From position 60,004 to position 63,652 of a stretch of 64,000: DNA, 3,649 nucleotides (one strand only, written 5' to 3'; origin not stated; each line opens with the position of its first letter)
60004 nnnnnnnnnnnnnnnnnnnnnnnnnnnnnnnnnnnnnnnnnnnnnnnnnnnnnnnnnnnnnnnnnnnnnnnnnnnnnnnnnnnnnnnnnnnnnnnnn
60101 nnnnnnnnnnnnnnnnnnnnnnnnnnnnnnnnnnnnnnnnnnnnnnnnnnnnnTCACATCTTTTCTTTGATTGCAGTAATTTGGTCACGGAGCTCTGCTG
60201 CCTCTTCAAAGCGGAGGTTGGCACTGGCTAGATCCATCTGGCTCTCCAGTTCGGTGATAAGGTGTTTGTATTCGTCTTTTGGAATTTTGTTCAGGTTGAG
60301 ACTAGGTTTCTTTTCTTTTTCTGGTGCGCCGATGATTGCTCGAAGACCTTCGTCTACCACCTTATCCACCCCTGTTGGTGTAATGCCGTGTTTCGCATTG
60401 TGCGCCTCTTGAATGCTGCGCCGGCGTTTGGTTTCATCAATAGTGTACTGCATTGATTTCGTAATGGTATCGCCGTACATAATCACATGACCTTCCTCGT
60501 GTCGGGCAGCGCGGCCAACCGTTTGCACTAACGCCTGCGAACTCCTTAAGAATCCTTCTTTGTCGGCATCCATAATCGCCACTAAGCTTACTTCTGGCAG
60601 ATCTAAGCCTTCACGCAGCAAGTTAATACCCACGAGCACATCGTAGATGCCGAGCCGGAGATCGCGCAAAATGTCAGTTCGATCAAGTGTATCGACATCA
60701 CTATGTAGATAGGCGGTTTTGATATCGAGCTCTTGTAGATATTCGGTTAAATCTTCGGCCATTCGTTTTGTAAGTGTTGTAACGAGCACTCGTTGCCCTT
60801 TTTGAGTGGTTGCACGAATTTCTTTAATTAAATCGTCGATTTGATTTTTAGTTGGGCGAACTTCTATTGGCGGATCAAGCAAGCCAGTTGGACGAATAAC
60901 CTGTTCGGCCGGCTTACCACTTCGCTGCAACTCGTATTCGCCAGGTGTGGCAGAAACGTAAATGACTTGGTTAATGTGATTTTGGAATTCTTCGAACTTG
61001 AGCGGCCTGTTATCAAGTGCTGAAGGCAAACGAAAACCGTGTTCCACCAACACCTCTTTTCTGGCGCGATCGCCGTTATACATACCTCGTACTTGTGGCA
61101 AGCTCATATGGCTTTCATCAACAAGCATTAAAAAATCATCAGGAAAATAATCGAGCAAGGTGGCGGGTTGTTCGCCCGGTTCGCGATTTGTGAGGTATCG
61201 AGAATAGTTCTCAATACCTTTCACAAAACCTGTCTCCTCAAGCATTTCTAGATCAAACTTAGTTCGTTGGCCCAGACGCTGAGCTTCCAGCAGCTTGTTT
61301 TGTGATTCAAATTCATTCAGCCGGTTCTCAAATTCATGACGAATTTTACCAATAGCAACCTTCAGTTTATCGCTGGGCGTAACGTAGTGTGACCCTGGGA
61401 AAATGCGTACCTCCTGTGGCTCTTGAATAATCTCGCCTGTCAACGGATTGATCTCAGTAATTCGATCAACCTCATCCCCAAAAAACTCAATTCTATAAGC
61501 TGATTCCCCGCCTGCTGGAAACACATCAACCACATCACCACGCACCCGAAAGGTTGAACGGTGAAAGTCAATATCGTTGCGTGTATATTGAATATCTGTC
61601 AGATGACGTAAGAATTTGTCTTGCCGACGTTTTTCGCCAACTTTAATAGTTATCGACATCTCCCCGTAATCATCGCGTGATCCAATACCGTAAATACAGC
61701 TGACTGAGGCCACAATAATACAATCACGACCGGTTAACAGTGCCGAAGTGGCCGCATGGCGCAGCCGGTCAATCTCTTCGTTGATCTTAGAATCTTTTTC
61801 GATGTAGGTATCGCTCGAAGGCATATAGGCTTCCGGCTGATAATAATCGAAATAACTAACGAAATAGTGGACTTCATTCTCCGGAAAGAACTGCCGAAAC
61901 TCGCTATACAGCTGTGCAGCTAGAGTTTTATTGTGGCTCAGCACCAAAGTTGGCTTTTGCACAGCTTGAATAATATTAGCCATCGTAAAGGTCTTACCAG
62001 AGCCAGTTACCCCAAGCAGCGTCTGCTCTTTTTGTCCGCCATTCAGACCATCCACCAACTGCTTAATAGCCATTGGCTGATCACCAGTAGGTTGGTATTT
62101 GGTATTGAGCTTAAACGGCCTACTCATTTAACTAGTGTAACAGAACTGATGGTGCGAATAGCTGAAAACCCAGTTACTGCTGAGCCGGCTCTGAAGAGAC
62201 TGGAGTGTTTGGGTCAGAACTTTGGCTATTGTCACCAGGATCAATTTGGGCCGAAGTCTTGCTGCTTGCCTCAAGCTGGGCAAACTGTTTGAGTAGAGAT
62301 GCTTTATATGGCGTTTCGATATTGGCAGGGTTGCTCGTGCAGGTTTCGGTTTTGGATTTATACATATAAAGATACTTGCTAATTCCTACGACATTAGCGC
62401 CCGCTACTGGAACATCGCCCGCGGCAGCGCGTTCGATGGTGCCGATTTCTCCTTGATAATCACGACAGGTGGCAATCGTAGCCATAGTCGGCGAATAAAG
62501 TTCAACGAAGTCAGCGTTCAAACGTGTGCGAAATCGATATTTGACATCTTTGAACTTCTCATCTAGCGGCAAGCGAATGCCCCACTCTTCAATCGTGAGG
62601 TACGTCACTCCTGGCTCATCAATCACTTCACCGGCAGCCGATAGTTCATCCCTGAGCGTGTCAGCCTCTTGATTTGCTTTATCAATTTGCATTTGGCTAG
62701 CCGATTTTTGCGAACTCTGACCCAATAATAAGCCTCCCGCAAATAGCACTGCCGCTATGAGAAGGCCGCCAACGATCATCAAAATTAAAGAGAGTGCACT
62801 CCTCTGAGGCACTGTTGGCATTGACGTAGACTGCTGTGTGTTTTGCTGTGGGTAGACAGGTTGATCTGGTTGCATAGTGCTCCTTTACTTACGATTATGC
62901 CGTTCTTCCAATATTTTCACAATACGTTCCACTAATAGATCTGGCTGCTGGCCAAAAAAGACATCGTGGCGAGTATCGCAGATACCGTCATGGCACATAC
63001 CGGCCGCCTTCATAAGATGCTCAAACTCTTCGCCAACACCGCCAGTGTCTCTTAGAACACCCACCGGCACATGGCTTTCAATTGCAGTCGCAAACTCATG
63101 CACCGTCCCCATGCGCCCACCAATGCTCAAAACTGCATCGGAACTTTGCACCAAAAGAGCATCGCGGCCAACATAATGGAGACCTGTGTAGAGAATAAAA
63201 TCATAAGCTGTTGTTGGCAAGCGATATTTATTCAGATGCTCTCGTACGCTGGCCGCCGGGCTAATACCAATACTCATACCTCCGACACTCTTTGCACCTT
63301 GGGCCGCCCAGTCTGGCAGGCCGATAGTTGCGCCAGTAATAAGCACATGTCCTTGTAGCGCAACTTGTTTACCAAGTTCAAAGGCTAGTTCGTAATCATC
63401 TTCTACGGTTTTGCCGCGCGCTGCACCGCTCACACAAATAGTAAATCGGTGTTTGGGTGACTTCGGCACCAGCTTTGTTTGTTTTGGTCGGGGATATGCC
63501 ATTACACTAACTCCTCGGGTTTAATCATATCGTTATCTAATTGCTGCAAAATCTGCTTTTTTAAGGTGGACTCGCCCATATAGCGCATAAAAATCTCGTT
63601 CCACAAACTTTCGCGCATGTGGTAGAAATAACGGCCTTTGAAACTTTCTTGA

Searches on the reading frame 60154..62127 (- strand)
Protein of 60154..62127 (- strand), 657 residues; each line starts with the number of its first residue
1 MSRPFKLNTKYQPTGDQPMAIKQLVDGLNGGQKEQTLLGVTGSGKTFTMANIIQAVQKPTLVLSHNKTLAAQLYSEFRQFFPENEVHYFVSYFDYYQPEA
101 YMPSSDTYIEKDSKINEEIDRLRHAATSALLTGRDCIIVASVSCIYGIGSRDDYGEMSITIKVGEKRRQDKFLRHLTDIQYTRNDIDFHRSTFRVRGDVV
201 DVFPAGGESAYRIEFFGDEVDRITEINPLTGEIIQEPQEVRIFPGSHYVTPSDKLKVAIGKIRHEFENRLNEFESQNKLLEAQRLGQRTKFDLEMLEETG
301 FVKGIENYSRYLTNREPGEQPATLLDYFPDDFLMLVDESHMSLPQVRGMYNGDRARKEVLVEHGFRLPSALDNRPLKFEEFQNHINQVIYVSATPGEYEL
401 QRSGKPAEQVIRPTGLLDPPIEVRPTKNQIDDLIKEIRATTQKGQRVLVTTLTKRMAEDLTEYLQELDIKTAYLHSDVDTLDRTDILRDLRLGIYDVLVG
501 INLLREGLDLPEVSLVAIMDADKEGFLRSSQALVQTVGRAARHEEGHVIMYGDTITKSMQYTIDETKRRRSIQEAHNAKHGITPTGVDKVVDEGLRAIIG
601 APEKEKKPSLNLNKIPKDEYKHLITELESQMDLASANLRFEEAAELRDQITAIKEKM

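Call 19: search_protein_families(library=pfam, max_evalue=0.00001, proteins=[window:60154-62127:-])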
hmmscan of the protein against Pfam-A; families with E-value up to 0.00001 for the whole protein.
window:60154-62127:- (657 aa): 6 families
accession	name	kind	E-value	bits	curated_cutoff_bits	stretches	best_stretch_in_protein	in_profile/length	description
PF17757.6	UvrB_inter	-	4.2e-33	113.8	22.9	1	159-248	1-91/91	UvrB interaction domain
PF00271.37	Helicase_C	-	2.2e-20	73.4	23.5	1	430-543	3-109/110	Helicase conserved C-terminal domain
PF12344.14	UvrB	-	3.5e-20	72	27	1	550-591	1-42/43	Ultra-violet resistance protein B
PF04851.21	ResIII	-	1.5e-12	48.2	22.5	1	12-87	3-83/164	Type III restriction enzyme, res subunit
PF02151.25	UVR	-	9.1e-12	44.8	21.5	1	623-655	3-35/36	UvrB/uvrC motif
PF00270.35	DEAD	-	8.6e-07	29.3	26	0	17-84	4-72/167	DEAD/DEAH box helicase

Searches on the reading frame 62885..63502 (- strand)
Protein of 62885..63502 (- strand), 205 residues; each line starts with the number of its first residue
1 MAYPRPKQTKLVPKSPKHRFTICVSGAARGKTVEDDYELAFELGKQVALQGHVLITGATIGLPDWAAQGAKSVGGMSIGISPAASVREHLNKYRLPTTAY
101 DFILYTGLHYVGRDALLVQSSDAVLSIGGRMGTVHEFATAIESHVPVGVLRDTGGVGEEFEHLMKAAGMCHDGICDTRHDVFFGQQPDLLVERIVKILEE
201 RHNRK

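Call 19: search_protein_families(library=pfam, max_evalue=0.00001, proteins=[window:62885-63502:-])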
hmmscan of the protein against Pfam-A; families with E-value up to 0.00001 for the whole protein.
window:62885-63502:- (205 aa): 1 family
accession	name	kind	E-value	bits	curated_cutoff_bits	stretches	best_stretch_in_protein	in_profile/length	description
PF18306.6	LDcluster4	-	2e-33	115.6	26.3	1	20-154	2-125/151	SLOG cluster4 family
